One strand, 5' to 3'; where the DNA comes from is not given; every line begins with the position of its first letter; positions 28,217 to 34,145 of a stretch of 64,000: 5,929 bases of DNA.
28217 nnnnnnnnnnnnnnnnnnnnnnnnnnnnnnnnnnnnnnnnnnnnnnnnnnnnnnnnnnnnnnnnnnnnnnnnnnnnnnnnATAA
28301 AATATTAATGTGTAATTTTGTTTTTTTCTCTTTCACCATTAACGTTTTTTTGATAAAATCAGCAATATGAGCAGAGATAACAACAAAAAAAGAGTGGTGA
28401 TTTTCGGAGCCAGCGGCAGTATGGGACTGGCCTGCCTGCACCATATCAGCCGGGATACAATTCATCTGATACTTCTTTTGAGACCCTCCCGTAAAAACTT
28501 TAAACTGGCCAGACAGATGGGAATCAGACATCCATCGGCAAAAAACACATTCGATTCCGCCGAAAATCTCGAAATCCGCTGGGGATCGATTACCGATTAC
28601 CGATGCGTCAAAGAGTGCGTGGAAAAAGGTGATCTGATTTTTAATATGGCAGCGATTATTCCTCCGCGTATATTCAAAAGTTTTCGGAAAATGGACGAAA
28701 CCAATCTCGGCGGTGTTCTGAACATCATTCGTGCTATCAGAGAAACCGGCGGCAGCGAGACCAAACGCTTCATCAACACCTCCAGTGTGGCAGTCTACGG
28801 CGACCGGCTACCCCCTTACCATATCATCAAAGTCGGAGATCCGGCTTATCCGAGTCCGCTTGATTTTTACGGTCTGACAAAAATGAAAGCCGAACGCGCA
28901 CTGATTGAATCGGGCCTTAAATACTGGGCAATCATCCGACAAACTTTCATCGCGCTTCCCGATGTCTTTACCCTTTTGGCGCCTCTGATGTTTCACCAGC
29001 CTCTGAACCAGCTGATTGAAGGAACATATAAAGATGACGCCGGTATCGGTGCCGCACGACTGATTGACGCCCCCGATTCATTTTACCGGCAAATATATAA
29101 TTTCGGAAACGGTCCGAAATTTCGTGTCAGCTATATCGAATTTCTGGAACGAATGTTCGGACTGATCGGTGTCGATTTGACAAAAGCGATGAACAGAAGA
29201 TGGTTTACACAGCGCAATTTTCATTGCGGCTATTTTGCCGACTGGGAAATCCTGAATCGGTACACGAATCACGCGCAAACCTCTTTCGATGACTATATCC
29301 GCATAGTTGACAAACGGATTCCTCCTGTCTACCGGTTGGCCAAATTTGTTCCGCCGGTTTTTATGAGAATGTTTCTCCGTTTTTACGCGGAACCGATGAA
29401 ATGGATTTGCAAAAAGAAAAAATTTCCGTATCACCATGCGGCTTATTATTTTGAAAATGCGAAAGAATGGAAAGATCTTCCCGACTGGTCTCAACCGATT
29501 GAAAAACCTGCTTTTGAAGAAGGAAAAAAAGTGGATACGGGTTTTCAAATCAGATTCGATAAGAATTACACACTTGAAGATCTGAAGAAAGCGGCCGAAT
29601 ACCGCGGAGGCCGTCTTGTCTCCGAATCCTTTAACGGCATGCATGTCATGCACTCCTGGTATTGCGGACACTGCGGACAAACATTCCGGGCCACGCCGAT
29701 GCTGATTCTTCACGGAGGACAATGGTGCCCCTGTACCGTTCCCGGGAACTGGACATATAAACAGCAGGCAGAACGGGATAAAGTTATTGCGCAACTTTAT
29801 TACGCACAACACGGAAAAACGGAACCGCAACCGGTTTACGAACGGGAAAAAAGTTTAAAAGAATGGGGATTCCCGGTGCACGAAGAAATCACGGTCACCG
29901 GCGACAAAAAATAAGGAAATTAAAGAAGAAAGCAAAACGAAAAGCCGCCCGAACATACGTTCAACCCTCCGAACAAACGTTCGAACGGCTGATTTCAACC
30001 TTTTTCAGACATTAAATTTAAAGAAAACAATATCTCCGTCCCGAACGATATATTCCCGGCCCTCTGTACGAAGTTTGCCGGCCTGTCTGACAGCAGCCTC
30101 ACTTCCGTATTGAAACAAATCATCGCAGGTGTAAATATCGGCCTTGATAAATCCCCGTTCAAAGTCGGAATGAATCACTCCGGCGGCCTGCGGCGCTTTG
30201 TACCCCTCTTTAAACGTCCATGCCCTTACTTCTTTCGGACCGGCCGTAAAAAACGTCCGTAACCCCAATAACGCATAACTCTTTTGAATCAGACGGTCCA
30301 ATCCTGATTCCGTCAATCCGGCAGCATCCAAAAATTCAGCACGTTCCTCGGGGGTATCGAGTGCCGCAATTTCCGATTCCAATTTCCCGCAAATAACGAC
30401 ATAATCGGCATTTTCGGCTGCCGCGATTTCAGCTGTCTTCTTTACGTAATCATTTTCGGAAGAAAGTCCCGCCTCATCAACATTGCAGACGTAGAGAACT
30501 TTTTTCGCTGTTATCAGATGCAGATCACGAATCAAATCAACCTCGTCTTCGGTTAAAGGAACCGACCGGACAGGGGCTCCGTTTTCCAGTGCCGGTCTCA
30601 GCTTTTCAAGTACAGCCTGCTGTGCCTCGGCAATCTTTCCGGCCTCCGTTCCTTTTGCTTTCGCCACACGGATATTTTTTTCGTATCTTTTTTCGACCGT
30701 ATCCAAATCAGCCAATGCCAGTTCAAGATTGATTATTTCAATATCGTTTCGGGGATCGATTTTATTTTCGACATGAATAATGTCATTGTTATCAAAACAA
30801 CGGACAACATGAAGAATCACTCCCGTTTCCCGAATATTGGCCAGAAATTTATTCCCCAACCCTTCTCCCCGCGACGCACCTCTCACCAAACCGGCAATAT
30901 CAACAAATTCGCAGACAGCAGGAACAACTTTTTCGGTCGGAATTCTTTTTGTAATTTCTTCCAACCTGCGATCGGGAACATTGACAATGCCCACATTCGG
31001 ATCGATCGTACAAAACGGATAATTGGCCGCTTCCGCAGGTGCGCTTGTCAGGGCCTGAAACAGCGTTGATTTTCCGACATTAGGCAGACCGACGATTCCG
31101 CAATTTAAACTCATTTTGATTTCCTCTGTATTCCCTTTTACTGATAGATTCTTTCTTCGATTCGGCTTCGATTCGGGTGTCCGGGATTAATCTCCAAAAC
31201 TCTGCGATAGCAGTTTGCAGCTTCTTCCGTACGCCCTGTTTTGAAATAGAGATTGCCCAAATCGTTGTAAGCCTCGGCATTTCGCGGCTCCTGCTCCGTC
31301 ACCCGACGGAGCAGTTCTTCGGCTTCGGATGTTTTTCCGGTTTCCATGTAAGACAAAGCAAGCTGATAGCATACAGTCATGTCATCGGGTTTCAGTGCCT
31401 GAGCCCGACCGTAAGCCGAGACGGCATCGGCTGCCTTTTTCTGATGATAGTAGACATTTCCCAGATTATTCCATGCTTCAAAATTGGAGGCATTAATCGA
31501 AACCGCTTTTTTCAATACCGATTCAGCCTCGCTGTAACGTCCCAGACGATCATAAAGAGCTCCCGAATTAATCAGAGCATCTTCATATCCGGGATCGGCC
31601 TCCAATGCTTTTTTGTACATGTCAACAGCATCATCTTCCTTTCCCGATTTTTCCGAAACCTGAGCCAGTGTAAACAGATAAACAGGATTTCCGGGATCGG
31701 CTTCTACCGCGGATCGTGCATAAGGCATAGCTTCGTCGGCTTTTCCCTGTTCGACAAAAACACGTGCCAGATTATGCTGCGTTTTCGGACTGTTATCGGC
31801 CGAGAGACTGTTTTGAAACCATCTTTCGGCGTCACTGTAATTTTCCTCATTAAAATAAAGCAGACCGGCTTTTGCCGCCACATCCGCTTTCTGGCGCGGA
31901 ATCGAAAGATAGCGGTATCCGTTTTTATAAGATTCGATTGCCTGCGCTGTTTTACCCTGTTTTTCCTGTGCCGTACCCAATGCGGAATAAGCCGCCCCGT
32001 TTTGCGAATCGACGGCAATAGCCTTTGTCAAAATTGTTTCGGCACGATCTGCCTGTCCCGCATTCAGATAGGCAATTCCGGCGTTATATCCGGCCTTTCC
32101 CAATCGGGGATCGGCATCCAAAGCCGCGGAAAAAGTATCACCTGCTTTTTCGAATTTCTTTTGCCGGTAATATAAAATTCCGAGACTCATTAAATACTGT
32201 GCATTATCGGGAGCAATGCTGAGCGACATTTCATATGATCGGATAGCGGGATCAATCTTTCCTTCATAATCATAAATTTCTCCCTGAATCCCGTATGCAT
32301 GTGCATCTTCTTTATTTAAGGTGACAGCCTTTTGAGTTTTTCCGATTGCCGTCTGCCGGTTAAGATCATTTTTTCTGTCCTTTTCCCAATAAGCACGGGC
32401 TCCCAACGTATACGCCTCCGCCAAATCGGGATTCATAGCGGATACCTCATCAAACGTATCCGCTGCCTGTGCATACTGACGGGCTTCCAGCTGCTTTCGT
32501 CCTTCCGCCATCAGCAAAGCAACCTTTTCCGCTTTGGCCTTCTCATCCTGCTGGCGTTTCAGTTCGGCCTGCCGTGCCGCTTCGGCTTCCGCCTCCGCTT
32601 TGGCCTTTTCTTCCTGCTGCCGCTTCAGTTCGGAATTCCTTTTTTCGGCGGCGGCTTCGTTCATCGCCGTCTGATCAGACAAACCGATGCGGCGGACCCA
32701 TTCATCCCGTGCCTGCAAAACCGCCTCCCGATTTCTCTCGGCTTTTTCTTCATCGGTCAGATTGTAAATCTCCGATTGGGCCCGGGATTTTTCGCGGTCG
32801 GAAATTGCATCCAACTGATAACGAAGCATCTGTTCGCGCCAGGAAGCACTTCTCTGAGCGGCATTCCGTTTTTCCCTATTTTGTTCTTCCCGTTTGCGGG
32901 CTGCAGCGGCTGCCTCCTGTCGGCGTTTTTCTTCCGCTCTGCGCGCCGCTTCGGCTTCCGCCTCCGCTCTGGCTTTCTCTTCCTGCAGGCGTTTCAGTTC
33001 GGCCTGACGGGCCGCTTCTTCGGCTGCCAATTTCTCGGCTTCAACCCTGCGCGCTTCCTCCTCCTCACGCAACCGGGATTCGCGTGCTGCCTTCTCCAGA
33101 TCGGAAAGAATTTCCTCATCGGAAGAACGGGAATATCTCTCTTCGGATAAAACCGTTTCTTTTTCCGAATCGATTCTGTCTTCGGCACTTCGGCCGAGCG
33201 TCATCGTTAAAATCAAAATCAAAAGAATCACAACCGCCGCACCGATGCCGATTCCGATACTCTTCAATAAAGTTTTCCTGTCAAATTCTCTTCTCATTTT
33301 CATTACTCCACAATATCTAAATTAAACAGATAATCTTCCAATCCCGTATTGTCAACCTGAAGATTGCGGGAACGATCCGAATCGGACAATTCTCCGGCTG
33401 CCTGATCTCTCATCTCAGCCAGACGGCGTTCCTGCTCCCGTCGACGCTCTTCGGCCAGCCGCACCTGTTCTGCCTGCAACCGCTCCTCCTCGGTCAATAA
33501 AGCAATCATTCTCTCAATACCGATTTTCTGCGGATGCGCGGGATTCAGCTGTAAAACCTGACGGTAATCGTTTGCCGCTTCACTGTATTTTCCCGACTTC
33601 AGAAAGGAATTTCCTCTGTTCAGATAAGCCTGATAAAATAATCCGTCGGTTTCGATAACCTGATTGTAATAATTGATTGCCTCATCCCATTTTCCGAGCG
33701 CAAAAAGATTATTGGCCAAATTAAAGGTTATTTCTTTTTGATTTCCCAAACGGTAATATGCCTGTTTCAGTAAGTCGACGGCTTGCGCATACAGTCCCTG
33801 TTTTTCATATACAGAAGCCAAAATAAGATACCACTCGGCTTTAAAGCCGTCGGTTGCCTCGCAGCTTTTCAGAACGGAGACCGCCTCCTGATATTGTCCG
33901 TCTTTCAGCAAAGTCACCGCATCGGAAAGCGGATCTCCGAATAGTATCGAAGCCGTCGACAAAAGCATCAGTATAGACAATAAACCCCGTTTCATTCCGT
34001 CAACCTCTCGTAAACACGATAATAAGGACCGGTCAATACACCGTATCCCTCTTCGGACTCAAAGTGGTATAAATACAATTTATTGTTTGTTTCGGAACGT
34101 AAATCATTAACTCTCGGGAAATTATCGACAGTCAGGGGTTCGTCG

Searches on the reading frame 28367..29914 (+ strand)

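Call 28: search_protein_families(library=pfam, proteins=[window:28367-29914:+], max_evalue=0.00001)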
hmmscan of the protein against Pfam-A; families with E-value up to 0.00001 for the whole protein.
window:28367-29914:+ (515 aa): 3 families
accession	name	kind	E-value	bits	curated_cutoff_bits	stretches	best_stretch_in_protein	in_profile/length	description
PF01370.27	Epimerase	-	7.8e-13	48.8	20.9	1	10-186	1-160/240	NAD dependent epimerase/dehydratase family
PF16363.11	GDP_Man_Dehyd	-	1.2e-09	38.6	27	1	12-178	2-163/332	GDP-mannose 4,6 dehydratase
PF01073.25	3Beta_HSD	-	5.1e-06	26.2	22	1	55-182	33-160/280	3-beta hydroxysteroid dehydrogenase/isomerase family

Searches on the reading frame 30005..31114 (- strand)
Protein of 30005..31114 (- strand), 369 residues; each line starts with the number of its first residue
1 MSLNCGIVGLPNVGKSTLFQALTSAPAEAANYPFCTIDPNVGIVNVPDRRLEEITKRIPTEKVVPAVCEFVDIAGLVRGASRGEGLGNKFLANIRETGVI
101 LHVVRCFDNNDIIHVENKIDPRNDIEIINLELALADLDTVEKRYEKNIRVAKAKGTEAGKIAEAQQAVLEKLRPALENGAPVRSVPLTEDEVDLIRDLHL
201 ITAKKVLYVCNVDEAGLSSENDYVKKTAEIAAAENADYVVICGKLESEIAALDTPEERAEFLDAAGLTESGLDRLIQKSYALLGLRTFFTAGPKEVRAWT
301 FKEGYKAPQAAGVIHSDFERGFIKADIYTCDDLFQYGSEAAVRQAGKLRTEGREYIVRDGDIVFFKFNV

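Call 23: search_protein_families(library=pfam, proteins=[window:30005-31114:-], max_evalue=0.01)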
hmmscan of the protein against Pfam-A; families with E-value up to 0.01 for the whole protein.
window:30005-31114:- (369 aa): 4 families
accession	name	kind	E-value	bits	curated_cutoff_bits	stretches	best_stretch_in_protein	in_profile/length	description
PF06071.19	YchF-GTPase_C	-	1.3e-38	131.5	27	1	285-368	1-84/84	Protein of unknown function (DUF933)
PF01926.29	MMR_HSR1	-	2.6e-22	79.5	21.9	1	5-117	2-94/113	50S ribosome-binding GTPase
PF02421.24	FeoB_N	-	2.2e-07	31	27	1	5-49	3-47/156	Ferrous iron transport protein B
PF10506.14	USHBP1_PDZ-bd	-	0.0082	16.7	24.5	0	217-252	9-44/65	Harmonin-binding protein USHBP1, PDZ-binding domain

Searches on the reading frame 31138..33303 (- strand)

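Call 23: search_protein_families(library=pfam, proteins=[window:31138-33303:-], max_evalue=0.01)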
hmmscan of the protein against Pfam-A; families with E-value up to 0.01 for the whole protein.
window:31138-33303:- (721 aa): 27 families (the best 25 are shown)
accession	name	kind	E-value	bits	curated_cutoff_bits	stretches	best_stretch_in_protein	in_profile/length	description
PF00515.34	TPR_1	-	1.1e-56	186.9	27.8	6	676-708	1-33/34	Tetratricopeptide repeat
PF07719.23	TPR_2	-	4.1e-52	170.4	27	6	676-709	1-34/34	Tetratricopeptide repeat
PF13181.12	TPR_8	-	5e-48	157.6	25.7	3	676-708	1-33/34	Tetratricopeptide repeat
PF14559.12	TPR_19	-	1.1e-43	147.9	25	7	653-711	2-60/68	Tetratricopeptide repeat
PF13431.12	TPR_17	-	2.1e-41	137.2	24.4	4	664-695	1-32/34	Tetratricopeptide repeat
PF13432.12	TPR_16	-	3.3e-41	139.7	32.7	7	646-710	1-65/65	Tetratricopeptide repeat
PF13414.12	TPR_11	-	2.5e-35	120.3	26.8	5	586-621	6-41/42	TPR repeat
PF13176.12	TPR_7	-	7.5e-33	110.2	27.9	1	679-707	2-30/36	Tetratricopeptide repeat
PF13428.12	TPR_14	-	3.5e-30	101.8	23.5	5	507-549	2-44/44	Tetratricopeptide repeat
PF13424.12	TPR_12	-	4.9e-29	100.8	30.1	5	647-705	8-74/77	Tetratricopeptide repeat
PF13374.12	TPR_10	-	3e-24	84.7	27.5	1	676-705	2-31/42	Tetratricopeptide repeat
PF23914.1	TPR_CcmH_CycH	-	2e-23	83.4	42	2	601-709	43-154/158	Cytochrome c-type biogenesis protein H TPR domain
PF13174.12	TPR_6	-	1.6e-21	75.9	26.3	0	646-673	4-31/33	Tetratricopeptide repeat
PF12895.13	ANAPC3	-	8.1e-19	68.1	27.2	2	486-565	2-81/82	Anaphase-promoting complex, cyclosome, subunit 3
PF25063.1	ARM_TT21_C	-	2.8e-17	63.7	35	3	575-653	96-175/209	Tetratricopeptide repeat protein 21 C-terminal ARM domain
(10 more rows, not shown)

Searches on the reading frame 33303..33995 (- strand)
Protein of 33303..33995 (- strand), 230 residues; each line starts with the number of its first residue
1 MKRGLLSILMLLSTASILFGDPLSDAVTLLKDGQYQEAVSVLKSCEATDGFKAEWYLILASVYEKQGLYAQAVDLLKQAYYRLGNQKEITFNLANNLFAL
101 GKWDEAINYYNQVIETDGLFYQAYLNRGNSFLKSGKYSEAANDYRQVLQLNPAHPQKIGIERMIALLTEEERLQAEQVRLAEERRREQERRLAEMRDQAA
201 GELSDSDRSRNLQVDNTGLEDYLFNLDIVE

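Call 23: search_protein_families(library=pfam, proteins=[window:33303-33995:-], max_evalue=0.01)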
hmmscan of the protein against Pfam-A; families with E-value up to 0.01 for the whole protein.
window:33303-33995:- (230 aa): 24 families
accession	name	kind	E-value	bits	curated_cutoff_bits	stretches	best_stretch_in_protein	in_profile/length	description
PF00515.34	TPR_1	-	5.8e-20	70.7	27.8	2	122-152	2-32/34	Tetratricopeptide repeat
PF07719.23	TPR_2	-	1.4e-19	69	27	2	122-154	2-34/34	Tetratricopeptide repeat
PF13432.12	TPR_16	-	3.4e-17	63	32.7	2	92-155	2-65/65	Tetratricopeptide repeat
PF14559.12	TPR_19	-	9.2e-15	55.2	25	2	66-117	4-55/68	Tetratricopeptide repeat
PF13176.12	TPR_7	-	1.4e-14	53.3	27.9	0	58-85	4-30/36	Tetratricopeptide repeat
PF13181.12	TPR_8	-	5e-14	51.6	25.7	1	121-154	1-34/34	Tetratricopeptide repeat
PF13424.12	TPR_12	-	1.9e-13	50.8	30.1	2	54-115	4-73/77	Tetratricopeptide repeat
PF13174.12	TPR_6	-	5.6e-13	49.1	26.3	1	91-115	4-28/33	Tetratricopeptide repeat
PF13428.12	TPR_14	-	9.3e-12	44.8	23.5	0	55-94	3-42/44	Tetratricopeptide repeat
PF13414.12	TPR_11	-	1.4e-11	44.3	26.8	2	95-135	2-42/42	TPR repeat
PF13374.12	TPR_10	-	5e-11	42.7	27.5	0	92-115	7-30/42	Tetratricopeptide repeat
PF12895.13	ANAPC3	-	8.5e-09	36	27.2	2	57-111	27-80/82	Anaphase-promoting complex, cyclosome, subunit 3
PF13431.12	TPR_17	-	2e-06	28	24.4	0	109-140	1-32/34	Tetratricopeptide repeat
PF24575.1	TPR_Slam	-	1.8e-05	25.5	35.2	0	132-154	58-80/104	Surface lipoprotein assembly modifier, N-terminal TPR repeats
PF25063.1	ARM_TT21_C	-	5e-05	23.7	35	1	28-116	104-193/209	Tetratricopeptide repeat protein 21 C-terminal ARM domain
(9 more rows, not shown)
